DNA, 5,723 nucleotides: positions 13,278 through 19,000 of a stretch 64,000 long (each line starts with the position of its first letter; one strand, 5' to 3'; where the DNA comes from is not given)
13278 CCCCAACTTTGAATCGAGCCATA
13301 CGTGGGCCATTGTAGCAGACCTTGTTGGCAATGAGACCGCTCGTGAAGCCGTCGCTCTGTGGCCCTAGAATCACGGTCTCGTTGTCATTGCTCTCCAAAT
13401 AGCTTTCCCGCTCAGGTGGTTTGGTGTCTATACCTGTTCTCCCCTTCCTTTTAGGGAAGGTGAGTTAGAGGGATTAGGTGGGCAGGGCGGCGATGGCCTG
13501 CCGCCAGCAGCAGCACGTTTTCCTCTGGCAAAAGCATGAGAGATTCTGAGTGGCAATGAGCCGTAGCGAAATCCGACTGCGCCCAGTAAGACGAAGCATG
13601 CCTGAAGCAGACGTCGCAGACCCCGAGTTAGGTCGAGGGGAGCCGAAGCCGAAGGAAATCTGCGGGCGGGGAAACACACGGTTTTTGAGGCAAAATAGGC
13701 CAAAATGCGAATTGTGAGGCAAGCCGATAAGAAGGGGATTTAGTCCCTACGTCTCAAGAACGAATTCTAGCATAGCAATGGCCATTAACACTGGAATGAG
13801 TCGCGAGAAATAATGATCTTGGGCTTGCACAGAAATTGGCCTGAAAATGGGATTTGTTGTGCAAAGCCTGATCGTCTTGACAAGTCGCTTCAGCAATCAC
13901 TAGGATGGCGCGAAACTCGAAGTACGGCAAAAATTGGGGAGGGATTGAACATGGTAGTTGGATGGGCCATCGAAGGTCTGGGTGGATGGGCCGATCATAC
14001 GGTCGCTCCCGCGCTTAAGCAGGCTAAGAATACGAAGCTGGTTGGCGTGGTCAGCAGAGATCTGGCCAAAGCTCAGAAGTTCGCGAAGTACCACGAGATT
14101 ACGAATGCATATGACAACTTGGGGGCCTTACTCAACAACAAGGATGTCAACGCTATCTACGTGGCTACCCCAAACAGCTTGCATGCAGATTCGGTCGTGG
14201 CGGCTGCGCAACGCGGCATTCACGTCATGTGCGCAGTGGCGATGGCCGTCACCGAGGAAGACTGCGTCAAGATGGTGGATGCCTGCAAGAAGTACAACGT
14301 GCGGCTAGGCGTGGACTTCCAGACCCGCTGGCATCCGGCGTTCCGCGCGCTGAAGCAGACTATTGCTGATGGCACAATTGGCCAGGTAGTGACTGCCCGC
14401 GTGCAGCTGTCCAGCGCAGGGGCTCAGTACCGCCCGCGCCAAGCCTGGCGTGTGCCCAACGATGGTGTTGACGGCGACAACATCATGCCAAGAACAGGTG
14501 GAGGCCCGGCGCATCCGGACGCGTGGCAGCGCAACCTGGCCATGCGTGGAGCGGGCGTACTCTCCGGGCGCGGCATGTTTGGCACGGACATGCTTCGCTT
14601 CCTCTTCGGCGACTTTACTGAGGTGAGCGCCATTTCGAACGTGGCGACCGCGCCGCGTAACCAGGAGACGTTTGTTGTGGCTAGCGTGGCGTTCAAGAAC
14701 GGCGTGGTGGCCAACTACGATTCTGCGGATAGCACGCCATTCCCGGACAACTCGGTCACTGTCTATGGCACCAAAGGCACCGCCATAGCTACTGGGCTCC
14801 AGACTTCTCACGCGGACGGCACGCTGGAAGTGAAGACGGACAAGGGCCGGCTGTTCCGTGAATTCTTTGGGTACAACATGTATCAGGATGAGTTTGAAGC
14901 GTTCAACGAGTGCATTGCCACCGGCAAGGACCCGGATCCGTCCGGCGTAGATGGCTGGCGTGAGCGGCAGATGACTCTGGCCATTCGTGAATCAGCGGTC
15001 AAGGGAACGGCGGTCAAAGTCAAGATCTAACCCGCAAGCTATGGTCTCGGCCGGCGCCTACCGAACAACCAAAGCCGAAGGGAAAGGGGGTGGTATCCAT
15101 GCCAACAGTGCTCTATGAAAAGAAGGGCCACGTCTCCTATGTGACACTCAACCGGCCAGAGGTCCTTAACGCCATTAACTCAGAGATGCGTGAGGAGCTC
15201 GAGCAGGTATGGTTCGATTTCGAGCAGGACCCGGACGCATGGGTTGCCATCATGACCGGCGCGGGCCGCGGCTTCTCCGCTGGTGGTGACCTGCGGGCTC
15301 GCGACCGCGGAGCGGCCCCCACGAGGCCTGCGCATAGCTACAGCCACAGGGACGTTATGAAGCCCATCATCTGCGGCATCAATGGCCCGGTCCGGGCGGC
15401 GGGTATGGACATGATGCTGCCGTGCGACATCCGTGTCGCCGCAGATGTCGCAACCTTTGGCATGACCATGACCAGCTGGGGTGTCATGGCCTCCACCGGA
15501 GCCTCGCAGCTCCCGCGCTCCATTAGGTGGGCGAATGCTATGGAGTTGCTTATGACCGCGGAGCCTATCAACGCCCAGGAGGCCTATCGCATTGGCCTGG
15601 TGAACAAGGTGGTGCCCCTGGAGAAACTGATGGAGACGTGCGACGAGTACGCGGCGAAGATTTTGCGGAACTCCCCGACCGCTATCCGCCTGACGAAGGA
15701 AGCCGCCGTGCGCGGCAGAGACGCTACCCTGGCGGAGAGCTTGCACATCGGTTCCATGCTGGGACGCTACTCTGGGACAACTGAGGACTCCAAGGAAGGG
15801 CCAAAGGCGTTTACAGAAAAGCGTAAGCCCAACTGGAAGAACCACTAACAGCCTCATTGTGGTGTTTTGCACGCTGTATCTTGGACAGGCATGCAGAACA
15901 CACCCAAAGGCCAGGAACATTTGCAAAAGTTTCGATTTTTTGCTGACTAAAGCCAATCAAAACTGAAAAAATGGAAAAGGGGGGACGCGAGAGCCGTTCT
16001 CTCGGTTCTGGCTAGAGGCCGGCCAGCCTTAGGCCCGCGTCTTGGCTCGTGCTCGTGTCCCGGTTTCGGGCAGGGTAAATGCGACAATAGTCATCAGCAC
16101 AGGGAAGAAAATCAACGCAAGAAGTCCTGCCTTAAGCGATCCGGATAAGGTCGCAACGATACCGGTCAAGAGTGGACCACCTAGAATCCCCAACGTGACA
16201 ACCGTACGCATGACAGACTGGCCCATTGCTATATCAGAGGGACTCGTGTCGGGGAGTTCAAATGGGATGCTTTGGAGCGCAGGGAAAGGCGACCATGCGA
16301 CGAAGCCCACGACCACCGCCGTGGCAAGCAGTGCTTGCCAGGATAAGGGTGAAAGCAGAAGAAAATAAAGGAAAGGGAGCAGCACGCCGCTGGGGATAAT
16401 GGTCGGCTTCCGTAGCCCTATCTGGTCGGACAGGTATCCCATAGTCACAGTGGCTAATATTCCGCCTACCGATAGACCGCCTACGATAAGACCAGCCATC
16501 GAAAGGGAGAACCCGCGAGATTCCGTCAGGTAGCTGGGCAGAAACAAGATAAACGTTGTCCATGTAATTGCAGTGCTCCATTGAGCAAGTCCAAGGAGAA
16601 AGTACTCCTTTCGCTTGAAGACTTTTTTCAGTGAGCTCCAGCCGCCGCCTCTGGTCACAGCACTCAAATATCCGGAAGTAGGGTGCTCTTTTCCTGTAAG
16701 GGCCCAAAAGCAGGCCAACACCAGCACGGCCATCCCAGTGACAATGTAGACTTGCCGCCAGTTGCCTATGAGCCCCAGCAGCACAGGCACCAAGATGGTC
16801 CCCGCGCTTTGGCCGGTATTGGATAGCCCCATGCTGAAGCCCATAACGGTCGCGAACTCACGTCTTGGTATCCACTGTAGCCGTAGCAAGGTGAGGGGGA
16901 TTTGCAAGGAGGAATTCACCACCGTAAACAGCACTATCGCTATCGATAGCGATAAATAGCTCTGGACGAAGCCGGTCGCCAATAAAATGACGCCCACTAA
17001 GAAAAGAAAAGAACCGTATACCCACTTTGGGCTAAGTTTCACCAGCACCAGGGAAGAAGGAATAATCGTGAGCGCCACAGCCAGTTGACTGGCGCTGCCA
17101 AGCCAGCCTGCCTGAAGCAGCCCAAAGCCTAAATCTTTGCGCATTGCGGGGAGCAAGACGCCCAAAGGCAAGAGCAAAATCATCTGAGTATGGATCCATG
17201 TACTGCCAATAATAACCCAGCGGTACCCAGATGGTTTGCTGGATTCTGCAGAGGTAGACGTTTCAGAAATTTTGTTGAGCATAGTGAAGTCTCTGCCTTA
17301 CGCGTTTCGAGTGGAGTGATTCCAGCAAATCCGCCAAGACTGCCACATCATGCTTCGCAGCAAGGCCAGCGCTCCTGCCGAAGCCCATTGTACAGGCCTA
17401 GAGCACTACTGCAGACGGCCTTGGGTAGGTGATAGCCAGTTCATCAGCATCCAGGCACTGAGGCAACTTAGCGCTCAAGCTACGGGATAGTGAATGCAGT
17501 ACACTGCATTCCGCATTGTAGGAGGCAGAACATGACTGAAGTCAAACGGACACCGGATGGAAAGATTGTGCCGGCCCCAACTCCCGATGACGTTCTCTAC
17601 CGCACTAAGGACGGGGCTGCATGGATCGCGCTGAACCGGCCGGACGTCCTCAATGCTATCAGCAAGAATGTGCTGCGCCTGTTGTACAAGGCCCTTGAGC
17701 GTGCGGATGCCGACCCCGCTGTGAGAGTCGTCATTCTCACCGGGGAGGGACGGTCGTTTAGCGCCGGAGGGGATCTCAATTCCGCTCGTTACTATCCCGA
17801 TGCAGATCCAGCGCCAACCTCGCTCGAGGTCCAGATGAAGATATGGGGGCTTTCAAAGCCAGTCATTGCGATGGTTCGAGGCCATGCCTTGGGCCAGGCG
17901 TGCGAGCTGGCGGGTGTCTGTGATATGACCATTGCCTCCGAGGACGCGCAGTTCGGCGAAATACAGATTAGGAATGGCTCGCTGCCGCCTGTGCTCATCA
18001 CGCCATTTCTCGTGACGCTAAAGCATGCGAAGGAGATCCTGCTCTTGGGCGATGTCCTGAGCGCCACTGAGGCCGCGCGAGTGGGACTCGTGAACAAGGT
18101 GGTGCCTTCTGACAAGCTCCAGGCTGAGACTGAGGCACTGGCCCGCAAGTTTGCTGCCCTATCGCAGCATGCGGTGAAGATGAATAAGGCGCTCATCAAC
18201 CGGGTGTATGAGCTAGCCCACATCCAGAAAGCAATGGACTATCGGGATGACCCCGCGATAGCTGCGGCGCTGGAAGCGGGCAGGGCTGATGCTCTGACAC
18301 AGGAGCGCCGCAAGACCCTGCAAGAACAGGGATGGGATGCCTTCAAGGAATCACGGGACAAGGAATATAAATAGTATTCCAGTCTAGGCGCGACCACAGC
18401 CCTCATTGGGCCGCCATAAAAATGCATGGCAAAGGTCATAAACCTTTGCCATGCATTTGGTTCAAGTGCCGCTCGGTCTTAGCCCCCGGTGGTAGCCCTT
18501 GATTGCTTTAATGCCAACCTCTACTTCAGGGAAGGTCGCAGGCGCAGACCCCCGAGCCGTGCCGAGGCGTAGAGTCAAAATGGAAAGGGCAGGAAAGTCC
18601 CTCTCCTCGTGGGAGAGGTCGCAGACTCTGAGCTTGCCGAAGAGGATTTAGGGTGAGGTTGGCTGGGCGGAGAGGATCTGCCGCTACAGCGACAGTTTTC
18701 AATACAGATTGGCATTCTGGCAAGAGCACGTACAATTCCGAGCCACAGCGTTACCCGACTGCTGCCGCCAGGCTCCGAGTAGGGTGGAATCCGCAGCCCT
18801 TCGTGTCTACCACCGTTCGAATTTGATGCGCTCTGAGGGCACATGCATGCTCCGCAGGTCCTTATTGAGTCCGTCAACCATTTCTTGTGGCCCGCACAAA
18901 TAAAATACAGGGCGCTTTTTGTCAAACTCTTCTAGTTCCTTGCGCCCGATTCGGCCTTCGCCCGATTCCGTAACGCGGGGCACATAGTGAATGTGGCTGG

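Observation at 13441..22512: Degenerate intergenic repeat family (core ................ plus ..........-like tail) in three clusters, with related hairpins elsewhere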

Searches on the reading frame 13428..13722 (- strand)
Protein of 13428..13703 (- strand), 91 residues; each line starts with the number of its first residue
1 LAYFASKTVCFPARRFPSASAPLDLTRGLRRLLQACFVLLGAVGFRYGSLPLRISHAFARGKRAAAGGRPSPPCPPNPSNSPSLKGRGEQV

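Call 69: search_protein_families(library=pfam, proteins=[window:13428-13703:-, window:13474-13722:-], max_evalue=1)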
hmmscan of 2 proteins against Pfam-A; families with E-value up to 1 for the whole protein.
window:13428-13703:- (91 aa): 0 families

window:13474-13722:- (82 aa): 1 family
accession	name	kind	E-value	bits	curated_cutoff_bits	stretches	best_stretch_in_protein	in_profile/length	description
PF17851.8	GH43_C2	-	0.087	13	22.7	1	29-77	19-66/203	Beta xylosidase C-terminal Concanavalin A-like domain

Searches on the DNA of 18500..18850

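Call 21: search_rna_families(source=window, start=18500, end=18850, threshold=evalue, max_evalue=10, show_alignments=3)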
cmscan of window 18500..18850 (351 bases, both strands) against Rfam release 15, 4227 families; matches with E-value up to 10: 1.
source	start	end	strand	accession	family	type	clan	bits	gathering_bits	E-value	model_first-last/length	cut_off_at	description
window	18597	18660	+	RF01762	whalefall-1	Gene; sRNA;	-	22.5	37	0.0012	1-56/56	no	Whalefall-1 RNA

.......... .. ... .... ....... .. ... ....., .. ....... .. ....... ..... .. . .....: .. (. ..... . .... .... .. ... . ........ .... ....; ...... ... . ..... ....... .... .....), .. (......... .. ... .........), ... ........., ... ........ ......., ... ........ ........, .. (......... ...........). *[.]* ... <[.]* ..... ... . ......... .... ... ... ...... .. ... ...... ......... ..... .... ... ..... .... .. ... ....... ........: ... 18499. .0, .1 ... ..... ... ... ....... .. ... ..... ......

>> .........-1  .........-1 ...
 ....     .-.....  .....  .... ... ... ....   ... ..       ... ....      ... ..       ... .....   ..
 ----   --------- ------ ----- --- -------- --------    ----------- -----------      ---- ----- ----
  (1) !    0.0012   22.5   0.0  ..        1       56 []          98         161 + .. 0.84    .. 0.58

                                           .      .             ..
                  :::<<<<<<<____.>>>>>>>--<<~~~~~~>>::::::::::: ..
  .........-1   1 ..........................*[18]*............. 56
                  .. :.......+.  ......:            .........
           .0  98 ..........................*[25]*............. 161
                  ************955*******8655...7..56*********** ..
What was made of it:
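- Closest known: Whalefall-1 RNA motif. Same: The architecture is similar: a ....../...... hairpin, a second hairpin, then a purine-rich GGGUGAGG (call 21).
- Full-length but sub-threshold match of 18597-18660 to RF01762: 22.5 bits, E 0.0012 in 351 nt (call 21).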
